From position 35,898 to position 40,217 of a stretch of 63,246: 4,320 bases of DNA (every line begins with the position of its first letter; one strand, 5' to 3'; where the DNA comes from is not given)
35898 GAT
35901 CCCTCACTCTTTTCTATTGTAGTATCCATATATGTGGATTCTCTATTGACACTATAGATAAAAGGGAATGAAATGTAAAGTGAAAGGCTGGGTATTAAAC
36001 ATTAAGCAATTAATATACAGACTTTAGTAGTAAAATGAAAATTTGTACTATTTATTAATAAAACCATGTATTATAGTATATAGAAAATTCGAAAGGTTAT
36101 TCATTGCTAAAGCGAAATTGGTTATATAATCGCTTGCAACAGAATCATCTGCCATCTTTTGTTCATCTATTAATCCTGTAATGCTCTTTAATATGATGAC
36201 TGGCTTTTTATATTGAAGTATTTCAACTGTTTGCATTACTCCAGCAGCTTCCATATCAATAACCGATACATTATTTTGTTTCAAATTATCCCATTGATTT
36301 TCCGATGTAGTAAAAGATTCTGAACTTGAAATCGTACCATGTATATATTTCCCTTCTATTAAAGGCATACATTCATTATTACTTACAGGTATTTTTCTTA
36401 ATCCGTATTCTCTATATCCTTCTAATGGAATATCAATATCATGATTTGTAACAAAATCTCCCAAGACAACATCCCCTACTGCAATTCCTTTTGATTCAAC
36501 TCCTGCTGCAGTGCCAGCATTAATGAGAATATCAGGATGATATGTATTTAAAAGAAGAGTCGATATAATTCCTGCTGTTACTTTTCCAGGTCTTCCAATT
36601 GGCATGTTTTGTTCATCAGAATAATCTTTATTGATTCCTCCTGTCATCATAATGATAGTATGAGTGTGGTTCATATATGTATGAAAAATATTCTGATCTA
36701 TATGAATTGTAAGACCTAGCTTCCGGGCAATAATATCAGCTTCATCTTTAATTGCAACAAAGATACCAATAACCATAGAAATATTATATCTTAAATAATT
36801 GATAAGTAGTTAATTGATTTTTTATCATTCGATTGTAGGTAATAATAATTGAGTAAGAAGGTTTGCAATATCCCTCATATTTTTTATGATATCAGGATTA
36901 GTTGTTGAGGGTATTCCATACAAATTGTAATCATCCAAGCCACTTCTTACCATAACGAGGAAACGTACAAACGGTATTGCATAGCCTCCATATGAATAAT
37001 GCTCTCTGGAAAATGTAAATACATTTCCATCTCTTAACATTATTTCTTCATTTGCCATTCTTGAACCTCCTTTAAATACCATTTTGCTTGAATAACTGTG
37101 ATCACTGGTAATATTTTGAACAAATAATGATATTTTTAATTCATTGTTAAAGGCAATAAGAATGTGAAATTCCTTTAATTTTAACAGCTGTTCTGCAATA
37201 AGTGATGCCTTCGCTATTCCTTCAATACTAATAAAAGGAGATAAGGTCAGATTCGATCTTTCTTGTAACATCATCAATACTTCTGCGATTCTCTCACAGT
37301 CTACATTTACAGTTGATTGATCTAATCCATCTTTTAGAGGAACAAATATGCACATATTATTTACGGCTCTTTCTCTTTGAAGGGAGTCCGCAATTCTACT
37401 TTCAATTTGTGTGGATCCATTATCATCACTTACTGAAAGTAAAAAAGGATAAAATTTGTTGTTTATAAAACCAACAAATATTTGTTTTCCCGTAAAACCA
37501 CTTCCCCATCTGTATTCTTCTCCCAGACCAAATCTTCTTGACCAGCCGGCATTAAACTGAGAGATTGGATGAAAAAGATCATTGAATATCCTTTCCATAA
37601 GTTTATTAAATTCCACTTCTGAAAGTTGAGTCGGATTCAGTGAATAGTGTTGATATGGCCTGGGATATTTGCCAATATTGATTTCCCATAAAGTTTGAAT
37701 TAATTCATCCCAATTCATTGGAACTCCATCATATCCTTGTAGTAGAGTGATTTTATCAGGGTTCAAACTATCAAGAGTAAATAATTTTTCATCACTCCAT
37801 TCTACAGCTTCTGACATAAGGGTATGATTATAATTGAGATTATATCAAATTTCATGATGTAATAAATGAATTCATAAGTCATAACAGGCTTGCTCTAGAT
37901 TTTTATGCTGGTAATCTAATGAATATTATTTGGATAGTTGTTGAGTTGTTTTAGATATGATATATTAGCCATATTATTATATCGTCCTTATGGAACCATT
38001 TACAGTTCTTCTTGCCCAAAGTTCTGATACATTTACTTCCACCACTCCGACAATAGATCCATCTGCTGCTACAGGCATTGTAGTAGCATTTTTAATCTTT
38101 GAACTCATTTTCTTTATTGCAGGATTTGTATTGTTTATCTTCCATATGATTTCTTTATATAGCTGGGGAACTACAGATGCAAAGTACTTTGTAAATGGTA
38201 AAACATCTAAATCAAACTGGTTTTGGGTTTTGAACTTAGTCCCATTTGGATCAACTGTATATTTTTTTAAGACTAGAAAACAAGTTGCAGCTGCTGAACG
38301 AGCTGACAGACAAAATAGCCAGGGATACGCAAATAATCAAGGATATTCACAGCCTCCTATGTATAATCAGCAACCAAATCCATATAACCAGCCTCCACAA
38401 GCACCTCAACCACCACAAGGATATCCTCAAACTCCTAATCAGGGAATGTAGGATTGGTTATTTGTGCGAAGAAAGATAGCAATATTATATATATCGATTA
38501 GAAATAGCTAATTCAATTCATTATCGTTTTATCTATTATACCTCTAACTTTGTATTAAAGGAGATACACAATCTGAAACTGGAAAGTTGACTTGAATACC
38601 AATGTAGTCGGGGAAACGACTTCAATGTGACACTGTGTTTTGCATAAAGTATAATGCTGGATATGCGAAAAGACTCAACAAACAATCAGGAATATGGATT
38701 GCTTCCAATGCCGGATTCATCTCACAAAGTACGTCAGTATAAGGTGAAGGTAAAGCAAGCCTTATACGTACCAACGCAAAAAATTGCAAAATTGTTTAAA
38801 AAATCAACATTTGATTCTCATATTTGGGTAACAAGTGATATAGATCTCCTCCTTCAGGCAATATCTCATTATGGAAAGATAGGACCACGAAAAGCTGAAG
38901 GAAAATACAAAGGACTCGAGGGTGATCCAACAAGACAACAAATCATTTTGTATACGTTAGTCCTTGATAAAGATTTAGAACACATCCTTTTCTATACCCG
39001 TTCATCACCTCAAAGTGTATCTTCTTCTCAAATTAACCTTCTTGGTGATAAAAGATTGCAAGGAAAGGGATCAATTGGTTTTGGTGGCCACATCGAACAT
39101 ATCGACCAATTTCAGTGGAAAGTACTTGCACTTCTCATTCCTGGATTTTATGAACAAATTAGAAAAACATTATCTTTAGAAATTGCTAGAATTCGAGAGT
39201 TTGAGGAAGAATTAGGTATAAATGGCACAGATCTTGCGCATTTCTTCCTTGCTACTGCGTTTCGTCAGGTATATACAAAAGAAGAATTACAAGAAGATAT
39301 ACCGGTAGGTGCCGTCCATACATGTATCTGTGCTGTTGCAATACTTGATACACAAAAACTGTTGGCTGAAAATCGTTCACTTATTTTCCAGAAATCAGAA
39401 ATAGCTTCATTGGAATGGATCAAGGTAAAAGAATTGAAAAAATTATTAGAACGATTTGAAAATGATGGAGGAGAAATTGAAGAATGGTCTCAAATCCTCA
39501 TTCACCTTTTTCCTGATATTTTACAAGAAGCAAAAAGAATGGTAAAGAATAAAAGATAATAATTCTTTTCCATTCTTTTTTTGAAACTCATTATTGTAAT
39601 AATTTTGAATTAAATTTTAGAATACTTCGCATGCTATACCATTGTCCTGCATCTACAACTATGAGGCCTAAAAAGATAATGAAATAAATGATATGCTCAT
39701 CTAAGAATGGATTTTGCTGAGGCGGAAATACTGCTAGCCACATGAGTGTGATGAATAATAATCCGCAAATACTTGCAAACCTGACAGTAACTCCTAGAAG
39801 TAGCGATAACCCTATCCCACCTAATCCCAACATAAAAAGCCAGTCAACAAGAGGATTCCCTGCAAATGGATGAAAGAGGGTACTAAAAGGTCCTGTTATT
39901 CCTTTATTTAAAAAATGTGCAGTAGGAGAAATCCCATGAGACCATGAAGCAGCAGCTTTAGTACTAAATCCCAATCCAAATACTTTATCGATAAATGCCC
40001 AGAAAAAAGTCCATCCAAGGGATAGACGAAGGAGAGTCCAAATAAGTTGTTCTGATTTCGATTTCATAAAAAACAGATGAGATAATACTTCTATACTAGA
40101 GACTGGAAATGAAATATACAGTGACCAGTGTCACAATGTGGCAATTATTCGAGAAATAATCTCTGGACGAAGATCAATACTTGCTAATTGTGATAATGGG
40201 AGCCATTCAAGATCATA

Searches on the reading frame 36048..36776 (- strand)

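Call 17: search_protein_families(library=pfam, proteins=[window:36048-36776:-], max_evalue=0.001)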
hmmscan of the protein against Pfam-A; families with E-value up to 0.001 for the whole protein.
window:36048-36776:- (242 aa): 1 family
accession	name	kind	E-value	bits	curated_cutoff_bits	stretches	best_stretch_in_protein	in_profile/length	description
PF01048.26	PNP_UDP_1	-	3.2e-18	66.4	25.1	1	3-236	2-232/233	Phosphorylase superfamily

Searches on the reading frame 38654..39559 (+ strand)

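Call 17: search_protein_families(library=pfam, proteins=[window:38654-39559:+], max_evalue=0.001)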
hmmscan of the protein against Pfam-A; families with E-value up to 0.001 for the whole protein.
window:38654-39559:+ (301 aa): 1 family
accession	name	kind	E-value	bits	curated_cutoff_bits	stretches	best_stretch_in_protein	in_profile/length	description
PF00293.34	NUDIX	-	0.00024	21.6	21.1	1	174-273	43-128/134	NUDIX domain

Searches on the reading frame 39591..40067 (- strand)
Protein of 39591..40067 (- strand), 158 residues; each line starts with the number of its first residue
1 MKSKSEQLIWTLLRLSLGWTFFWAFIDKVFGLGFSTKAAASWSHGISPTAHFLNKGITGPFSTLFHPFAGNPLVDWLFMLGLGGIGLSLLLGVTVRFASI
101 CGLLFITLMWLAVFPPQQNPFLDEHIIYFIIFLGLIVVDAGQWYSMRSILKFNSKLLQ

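Call 28: search_protein_families(library=pfam, proteins=[window:39591-40067:-], max_evalue=0.001)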
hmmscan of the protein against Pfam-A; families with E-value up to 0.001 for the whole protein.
window:39591-40067:- (158 aa): 1 family
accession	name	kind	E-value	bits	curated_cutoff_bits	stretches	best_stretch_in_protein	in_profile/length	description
PF07681.17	DoxX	-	0.00042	21.3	23.6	0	10-113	2-83/85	DoxX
